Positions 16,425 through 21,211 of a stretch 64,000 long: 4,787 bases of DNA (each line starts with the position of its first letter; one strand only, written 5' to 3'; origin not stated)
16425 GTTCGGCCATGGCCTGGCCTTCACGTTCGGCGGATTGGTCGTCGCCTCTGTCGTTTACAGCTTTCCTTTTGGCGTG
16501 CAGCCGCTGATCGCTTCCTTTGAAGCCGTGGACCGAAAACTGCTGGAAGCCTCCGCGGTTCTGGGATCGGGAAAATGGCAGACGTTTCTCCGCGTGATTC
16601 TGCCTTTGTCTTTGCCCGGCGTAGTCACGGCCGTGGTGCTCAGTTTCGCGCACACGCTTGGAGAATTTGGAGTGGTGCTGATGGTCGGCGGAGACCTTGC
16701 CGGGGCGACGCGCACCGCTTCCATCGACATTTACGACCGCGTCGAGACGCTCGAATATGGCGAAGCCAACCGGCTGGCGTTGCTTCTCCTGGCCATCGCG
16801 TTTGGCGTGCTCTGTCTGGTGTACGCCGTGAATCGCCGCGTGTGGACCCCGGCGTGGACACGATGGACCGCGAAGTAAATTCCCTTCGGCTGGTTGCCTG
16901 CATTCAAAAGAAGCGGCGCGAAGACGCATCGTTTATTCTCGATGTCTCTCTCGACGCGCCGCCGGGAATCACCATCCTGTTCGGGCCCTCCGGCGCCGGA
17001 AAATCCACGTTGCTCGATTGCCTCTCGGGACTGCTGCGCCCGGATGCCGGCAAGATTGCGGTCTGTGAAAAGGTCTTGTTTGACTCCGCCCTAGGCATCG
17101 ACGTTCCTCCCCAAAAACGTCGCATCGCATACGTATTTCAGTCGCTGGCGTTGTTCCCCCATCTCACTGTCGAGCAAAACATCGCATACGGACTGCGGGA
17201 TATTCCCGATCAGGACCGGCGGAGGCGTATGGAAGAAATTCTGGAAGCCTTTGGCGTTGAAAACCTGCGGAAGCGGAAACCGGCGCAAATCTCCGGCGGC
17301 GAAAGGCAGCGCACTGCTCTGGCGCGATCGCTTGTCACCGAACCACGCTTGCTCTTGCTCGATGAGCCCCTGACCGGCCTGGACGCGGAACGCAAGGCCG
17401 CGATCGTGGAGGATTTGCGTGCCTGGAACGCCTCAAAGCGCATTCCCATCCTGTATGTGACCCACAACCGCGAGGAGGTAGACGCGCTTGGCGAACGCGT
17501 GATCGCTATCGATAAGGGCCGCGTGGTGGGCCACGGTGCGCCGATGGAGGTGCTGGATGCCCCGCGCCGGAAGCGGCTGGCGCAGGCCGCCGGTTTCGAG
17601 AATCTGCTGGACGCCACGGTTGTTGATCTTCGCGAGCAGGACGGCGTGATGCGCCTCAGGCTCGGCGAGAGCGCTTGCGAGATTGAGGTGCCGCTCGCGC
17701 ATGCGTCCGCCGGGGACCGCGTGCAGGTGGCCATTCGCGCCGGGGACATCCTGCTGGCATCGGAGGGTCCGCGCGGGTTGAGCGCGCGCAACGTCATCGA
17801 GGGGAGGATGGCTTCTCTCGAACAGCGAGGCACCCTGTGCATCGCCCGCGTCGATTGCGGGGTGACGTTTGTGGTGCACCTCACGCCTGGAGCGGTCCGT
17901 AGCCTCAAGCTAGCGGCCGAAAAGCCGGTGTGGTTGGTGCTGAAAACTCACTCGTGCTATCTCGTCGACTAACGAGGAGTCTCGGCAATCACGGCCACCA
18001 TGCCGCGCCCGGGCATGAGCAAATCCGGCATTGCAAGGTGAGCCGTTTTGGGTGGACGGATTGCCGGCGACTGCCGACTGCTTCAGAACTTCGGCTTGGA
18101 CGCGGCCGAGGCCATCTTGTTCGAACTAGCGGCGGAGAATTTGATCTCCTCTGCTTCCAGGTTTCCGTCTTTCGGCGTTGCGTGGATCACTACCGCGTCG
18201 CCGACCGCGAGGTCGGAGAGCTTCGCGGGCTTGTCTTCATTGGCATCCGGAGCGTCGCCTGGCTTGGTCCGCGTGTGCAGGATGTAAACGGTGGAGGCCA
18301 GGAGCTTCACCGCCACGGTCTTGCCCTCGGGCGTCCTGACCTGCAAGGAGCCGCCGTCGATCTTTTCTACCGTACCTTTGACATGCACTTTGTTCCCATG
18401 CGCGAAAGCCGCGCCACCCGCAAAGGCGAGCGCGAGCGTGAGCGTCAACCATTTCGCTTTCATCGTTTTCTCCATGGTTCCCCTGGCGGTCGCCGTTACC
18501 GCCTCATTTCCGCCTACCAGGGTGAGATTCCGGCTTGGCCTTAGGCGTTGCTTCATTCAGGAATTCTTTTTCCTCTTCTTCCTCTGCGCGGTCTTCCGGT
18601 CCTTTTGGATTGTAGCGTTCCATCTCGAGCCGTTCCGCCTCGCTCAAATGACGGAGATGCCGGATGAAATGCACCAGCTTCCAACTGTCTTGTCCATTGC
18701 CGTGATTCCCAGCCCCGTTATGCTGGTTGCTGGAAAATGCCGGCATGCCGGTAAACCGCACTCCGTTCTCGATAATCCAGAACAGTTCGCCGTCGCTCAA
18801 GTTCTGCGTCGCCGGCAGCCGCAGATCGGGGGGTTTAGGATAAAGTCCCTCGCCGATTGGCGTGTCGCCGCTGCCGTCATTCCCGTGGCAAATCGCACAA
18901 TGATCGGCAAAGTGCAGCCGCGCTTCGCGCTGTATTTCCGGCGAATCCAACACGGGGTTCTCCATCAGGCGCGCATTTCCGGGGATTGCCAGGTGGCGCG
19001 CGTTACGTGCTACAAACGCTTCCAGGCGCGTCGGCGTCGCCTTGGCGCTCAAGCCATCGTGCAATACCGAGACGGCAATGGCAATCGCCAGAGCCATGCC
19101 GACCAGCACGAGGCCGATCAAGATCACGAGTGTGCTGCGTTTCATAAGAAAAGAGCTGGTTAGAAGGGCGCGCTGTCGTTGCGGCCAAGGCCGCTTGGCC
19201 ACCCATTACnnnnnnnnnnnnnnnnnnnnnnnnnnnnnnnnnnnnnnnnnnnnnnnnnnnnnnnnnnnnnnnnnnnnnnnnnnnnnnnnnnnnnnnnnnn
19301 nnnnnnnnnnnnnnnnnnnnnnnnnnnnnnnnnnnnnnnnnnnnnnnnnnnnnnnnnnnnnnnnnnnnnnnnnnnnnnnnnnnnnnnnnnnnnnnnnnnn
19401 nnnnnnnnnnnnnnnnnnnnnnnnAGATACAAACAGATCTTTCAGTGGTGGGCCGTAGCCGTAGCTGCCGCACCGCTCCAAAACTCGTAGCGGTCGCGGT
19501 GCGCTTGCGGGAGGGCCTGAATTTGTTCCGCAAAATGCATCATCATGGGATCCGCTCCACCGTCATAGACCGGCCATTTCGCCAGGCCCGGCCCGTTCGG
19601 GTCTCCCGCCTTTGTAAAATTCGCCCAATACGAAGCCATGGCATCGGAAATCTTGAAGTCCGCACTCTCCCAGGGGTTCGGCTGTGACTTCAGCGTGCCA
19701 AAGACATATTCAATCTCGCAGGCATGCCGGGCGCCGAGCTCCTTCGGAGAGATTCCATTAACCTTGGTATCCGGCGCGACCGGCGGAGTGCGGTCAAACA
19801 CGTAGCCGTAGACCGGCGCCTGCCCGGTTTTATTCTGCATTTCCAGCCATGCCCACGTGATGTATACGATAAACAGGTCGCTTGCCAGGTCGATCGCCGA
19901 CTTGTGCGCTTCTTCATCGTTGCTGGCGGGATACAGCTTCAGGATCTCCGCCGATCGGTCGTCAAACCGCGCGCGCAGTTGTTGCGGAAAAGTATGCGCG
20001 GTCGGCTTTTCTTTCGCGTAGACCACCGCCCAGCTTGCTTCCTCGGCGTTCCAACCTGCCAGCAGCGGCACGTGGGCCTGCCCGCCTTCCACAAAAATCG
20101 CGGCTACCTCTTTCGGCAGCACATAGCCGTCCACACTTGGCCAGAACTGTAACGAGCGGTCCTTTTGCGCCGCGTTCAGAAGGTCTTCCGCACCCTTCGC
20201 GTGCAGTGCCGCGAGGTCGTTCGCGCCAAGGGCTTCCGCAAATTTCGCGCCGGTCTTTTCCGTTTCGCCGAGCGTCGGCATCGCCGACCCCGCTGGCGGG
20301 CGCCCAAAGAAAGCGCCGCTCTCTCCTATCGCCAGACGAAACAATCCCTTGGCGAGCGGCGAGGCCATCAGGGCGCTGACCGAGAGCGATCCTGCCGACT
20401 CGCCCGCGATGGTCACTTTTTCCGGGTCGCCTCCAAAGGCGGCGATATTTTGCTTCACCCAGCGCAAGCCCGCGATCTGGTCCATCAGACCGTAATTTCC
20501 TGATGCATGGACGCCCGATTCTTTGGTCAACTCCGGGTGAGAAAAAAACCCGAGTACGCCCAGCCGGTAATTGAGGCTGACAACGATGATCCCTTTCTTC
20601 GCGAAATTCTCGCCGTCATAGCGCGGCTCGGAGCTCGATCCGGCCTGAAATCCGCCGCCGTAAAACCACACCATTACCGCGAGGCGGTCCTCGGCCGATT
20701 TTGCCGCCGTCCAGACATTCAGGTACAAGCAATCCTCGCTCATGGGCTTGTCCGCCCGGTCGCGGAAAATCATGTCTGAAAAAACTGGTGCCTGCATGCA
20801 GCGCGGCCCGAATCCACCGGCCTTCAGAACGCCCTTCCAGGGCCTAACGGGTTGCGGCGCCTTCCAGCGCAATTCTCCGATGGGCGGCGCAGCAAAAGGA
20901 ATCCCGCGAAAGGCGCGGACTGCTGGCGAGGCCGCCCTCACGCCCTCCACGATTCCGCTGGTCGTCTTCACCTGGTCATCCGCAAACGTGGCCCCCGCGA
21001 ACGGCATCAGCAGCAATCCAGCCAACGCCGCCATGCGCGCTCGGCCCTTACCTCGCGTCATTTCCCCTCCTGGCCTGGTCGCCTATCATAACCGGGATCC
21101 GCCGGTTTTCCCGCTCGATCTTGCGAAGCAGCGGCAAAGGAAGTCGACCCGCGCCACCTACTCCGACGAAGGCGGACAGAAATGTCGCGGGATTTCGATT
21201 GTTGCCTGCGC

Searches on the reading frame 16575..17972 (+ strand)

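Call 37: search_protein_families(library=pfam, proteins=[window:16575-17972:+], max_evalue=0.0001)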
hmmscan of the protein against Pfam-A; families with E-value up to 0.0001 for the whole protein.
window:16575-17972:+ (465 aa): 6 families
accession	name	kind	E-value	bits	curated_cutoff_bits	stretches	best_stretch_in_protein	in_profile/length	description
PF00005.33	ABC_tran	-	4.4e-33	115.2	25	1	123-266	3-136/137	ABC transporter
PF13304.12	AAA_21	-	6.7e-10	39.9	27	0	132-159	1-26/304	AAA domain, putative AbiEii toxin, Type IV TA system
PF03459.23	TOBE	-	2.4e-07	31.3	22.3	1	403-461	2-62/64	TOBE domain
PF13555.12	AAA_29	-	1.2e-06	28.6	27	1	130-158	22-50/61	P-loop containing region of AAA domain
PF13476.12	AAA_23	-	3.7e-06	28.1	27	1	122-152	11-41/201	AAA domain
PF13401.12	AAA_22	-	3.4e-05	24.6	27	0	130-296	5-122/130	AAA domain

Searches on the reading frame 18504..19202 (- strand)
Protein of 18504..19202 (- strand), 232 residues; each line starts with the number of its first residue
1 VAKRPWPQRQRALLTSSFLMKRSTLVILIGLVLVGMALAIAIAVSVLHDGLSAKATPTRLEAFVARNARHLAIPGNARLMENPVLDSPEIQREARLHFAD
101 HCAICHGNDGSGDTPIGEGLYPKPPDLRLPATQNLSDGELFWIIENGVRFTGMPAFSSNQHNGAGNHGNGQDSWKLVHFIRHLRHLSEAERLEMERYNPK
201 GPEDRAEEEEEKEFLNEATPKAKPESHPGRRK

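Call 37: search_protein_families(library=pfam, proteins=[window:18504-19202:-], max_evalue=0.0001)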
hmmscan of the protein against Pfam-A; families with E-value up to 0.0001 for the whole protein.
window:18504-19202:- (232 aa): 2 families
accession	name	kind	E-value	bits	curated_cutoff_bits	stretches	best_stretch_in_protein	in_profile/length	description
PF13442.11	Cytochrome_CBB3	-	1e-08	35.8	27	1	93-160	5-55/68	Cytochrome C oxidase, cbb3-type, subunit III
PF00034.26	Cytochrom_C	-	3.7e-06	28.6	21.3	1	97-183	7-89/90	Cytochrome c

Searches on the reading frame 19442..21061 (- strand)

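Call 37: search_protein_families(library=pfam, proteins=[window:19442-21061:-], max_evalue=0.0001)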
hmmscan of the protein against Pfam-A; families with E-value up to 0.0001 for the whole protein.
window:19442-21061:- (539 aa): 3 families
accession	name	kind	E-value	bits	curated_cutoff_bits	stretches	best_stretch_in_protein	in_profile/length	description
PF00135.34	COesterase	-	1.2e-116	391.2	27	1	28-528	2-515/515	Carboxylesterase family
PF20434.5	BD-FAE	-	1.3e-08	35.1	26.8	1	121-225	7-100/215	BD-FAE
PF07859.19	Abhydrolase_3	-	3.6e-07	30.6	25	0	193-225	50-82/210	alpha/beta hydrolase fold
